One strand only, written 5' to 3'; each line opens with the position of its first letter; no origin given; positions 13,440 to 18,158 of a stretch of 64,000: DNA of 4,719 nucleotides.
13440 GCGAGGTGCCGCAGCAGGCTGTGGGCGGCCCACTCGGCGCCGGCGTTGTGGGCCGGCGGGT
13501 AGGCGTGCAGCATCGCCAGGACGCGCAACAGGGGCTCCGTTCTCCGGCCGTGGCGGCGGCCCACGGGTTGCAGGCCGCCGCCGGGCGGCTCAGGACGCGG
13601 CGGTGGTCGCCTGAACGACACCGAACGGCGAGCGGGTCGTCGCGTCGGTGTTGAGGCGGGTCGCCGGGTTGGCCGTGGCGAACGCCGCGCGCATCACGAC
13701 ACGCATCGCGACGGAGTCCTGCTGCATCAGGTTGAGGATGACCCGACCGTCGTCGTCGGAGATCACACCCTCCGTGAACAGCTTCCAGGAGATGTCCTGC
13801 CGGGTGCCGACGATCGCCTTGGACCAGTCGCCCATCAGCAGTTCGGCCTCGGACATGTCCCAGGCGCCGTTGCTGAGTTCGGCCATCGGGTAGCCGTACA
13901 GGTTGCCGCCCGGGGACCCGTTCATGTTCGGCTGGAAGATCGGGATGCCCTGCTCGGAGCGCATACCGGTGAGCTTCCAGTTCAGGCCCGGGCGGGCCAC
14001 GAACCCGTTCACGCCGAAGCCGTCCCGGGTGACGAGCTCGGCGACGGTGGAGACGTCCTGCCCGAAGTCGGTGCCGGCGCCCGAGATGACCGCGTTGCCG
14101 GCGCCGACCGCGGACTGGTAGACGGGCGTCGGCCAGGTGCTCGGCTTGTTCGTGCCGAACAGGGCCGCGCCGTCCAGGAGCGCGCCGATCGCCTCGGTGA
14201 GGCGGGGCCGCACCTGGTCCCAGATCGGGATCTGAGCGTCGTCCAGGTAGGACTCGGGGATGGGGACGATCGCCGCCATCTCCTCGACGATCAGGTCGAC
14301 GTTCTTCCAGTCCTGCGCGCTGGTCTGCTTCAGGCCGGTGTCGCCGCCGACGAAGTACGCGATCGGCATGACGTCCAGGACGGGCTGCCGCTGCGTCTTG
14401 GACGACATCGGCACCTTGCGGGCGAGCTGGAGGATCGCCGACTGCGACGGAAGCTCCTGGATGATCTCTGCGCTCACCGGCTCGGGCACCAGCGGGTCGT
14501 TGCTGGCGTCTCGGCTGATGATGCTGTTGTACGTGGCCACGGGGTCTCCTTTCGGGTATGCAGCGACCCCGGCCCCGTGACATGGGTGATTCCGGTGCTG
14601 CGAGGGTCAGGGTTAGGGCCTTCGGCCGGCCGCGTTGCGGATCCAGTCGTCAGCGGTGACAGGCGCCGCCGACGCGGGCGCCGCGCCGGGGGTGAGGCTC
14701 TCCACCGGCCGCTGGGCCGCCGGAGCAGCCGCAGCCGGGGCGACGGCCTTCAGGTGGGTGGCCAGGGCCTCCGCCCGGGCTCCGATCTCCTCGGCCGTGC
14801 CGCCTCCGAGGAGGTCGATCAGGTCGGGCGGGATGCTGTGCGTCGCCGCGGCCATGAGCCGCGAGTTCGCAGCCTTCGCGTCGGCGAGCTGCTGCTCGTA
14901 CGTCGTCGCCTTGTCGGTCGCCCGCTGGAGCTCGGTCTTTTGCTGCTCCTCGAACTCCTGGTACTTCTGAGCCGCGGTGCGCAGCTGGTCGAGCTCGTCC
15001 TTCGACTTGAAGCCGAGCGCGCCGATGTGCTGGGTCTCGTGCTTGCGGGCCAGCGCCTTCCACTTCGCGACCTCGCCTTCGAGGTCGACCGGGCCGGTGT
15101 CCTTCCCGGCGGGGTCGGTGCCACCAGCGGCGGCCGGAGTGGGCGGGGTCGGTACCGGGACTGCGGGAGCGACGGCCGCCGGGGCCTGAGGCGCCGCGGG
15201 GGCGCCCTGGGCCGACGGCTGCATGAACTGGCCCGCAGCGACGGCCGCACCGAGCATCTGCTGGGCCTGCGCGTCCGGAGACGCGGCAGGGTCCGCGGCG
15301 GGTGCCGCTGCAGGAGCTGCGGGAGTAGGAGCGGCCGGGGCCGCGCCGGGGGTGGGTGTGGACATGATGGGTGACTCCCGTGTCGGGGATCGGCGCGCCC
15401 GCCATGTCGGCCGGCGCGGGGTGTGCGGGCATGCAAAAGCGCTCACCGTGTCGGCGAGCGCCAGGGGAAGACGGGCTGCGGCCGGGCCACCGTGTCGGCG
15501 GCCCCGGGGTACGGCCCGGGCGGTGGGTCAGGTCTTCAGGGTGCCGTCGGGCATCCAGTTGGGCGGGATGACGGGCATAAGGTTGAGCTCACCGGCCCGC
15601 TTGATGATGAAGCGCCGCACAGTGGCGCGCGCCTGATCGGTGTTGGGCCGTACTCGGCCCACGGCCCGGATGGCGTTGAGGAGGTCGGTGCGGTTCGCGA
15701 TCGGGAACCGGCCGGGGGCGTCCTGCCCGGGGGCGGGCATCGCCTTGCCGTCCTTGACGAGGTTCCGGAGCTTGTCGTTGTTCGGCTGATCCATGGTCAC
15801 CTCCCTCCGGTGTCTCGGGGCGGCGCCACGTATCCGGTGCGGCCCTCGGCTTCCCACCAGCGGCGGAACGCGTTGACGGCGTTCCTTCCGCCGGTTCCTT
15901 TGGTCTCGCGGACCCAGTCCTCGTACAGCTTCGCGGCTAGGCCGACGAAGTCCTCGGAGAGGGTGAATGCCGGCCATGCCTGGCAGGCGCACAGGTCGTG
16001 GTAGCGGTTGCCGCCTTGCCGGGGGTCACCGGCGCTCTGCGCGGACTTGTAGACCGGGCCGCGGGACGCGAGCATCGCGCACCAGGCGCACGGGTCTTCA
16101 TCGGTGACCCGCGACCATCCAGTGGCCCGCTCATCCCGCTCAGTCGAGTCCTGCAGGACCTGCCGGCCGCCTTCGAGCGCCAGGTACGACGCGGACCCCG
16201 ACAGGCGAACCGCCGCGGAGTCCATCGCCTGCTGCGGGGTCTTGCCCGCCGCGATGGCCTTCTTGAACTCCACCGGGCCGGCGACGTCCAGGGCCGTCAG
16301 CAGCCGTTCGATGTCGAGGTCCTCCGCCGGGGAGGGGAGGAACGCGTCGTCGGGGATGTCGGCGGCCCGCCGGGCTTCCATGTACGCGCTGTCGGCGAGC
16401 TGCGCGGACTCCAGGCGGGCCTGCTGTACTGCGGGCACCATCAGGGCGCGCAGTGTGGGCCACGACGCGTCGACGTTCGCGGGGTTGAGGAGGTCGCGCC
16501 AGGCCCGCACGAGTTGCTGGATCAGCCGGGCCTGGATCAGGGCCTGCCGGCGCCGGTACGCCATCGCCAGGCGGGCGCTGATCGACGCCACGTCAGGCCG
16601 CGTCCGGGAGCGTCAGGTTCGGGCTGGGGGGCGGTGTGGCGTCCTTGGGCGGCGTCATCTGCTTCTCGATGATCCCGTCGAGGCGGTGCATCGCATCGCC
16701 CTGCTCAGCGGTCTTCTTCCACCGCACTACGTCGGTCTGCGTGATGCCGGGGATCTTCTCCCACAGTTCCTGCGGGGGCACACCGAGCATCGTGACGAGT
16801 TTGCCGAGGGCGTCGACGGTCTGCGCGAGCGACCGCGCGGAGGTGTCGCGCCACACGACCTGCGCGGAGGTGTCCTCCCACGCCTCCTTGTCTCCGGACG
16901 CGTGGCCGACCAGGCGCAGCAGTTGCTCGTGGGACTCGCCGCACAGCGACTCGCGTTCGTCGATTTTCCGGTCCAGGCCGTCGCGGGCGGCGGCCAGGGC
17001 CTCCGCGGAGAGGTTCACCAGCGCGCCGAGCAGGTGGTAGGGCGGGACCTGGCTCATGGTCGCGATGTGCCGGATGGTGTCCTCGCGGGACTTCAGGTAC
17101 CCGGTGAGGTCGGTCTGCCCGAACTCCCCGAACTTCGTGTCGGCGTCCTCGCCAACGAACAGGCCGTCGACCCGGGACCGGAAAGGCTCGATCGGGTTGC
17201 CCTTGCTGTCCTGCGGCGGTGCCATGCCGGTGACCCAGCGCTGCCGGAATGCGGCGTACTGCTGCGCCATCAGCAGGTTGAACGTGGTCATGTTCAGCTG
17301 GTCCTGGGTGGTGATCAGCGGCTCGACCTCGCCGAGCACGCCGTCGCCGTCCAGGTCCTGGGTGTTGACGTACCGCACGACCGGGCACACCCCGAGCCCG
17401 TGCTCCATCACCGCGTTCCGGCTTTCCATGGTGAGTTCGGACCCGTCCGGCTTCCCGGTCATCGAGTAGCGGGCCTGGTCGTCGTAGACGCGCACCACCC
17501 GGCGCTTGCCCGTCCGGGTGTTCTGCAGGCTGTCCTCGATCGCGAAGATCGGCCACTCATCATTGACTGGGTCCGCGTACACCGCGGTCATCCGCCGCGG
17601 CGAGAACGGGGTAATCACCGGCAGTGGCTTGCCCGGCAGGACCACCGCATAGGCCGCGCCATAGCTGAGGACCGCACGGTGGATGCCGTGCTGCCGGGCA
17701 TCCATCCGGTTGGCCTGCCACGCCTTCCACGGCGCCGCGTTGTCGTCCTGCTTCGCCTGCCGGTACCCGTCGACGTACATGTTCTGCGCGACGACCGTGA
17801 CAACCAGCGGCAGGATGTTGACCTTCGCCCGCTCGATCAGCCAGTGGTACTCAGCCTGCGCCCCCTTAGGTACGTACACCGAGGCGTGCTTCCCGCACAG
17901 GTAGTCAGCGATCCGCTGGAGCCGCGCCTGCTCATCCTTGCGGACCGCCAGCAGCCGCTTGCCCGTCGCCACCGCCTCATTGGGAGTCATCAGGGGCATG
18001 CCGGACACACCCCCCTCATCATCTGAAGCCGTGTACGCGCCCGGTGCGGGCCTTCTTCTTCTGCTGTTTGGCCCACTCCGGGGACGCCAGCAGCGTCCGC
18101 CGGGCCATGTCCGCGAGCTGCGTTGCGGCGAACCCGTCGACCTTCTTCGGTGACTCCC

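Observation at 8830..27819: Candidate virion-glycosylation system with four glycosyltransferases, its own nucleotide-sugar dehydrogenase and two methyltransferases in the late operon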

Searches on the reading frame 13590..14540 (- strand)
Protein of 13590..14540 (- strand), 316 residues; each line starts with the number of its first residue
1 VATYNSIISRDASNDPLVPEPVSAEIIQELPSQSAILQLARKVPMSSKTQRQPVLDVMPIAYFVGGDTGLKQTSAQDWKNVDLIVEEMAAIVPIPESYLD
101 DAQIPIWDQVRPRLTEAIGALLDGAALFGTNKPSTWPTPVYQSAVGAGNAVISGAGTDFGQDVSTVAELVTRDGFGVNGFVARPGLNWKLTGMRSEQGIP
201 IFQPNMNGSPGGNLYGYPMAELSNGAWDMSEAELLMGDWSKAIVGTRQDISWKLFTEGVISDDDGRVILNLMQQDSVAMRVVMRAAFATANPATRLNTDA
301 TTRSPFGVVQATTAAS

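Call 6: search_protein_families(library=pfam, proteins=[window:13590-14540:-], max_evalue=0.01)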
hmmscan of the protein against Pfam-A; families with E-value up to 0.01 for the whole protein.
window:13590-14540:- (316 aa): 1 family
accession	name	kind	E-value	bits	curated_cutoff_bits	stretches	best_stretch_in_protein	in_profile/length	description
PF05065.19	Phage_capsid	-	3.3e-25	89.5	24.2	1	17-293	4-273/280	Phage capsid family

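Call 108: find_homologous_proteins(query=window:13590-14540:-, max_evalue=0.00001)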
Query window:13590-14540:- (316 aa): 3917 proteins with E <= 0.00001 among 7903 candidates; the best 120 are listed.
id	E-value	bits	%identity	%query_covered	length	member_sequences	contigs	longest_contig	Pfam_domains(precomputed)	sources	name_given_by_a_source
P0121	1.1e-204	696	100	100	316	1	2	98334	PF05065.20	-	-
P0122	9.3e-184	628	88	100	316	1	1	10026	PF05065.20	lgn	-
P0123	2.2e-183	626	88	100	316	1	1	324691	PF05065.20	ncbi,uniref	ncbi:phage major capsid protein [Streptomyces sp. NPDC020747]|uniref:phage major capsid protein n=1 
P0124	3.0e-183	626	88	100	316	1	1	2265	PF05065.20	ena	-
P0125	7.2e-183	625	88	100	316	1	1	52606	PF05065.20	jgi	-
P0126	4.0e-182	622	87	100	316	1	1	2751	PF05065.20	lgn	-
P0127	3.6e-181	619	88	100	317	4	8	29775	PF05065.20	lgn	-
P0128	1.5e-179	614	88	99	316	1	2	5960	PF05065.20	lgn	-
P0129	1.9e-179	613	87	100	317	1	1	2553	PF05065.20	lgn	-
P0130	7.8e-179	611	86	100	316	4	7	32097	PF05065.20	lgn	-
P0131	5.1e-178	609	86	100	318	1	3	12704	PF05065.20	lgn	-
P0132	6.9e-177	605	85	100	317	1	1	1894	PF05065.20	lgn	-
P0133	9.7e-174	595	83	100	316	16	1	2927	PF05065.20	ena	-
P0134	1.2e-173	594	82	100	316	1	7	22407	PF05065.20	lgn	-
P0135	1.2e-173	594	83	100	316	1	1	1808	PF05065.20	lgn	-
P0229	4.4e-140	484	67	98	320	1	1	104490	PF05065.20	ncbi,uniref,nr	ncbi:phage major capsid protein [Actinomadura rubrisoli]|uniref:Phage major capsid protein n=1 Tax=A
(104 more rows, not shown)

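Call 110: find_encoding_contigs(protein=P0229, flank=8000, max_places=1)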
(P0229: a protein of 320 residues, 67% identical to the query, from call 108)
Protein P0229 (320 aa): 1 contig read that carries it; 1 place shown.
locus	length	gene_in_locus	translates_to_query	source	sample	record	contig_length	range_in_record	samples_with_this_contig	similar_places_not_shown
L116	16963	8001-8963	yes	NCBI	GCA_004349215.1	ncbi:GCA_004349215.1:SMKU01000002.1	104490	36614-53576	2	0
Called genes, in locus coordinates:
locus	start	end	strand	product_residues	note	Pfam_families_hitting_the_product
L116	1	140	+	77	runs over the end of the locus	-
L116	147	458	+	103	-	-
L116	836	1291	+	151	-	PF25673:Terminase_7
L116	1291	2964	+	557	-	-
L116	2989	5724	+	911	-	PF05133:SPP1_portal, PF14528:LAGLIDADG_3 (weak), PF05133:SPP1_portal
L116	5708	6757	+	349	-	PF25310:VG15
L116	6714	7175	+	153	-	PF13671:AAA_33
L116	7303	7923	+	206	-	-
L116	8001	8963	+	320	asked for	PF05065:Phage_capsid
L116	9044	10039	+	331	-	PF00534:Glycos_transf_1, PF13692:Glyco_trans_1_4, PF20706:GT4-conflict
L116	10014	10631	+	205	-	-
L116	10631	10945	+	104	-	-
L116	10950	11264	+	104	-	-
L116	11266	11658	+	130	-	PF23841:Phage_tail_terminator_2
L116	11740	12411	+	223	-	PF25681:Phage_TTP_17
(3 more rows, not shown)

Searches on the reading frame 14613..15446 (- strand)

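Call 6: search_protein_families(library=pfam, proteins=[window:14613-15446:-], max_evalue=0.01)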
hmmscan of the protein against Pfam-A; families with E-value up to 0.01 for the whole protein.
window:14613-15446:- (277 aa): 1 family
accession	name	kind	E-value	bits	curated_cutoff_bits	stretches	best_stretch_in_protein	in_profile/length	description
PF14265.11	DUF4355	-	0.00028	21.5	25.4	1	152-234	24-112/124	Capsid assembly scaffolding protein Gp46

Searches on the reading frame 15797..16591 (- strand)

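Call 6: search_protein_families(library=pfam, proteins=[window:15797-16591:-], max_evalue=0.01)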
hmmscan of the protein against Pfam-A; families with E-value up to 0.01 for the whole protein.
window:15797-16591:- (264 aa): 1 family
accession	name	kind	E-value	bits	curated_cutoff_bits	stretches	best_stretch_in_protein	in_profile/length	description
PF25310.1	VG15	-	2.8e-29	103.3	26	1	4-213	2-195/212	VG15 protein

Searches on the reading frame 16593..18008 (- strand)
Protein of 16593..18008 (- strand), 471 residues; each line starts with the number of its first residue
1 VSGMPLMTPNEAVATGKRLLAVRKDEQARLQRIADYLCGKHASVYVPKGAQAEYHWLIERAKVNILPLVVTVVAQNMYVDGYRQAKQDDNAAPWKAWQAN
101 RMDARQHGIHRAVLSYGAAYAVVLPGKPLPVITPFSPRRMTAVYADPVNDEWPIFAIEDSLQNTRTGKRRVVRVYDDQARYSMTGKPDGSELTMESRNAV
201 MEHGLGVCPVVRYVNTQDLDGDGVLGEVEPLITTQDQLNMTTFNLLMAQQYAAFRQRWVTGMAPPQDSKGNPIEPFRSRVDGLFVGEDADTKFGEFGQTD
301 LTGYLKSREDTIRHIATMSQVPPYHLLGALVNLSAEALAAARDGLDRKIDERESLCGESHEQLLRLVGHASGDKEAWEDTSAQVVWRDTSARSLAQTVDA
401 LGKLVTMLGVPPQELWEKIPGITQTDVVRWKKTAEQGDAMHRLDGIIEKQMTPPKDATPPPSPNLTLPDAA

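Call 7: search_protein_families(library=pfam, proteins=[window:16593-18008:-], max_evalue=0.01)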
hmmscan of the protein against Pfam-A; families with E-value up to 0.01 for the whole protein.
window:16593-18008:- (471 aa): 1 family
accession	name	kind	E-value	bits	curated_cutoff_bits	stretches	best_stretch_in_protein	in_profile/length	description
PF05133.19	SPP1_portal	-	7.2e-46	157.4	25.5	1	21-436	6-412/416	Phage portal protein, SPP1 Gp6-like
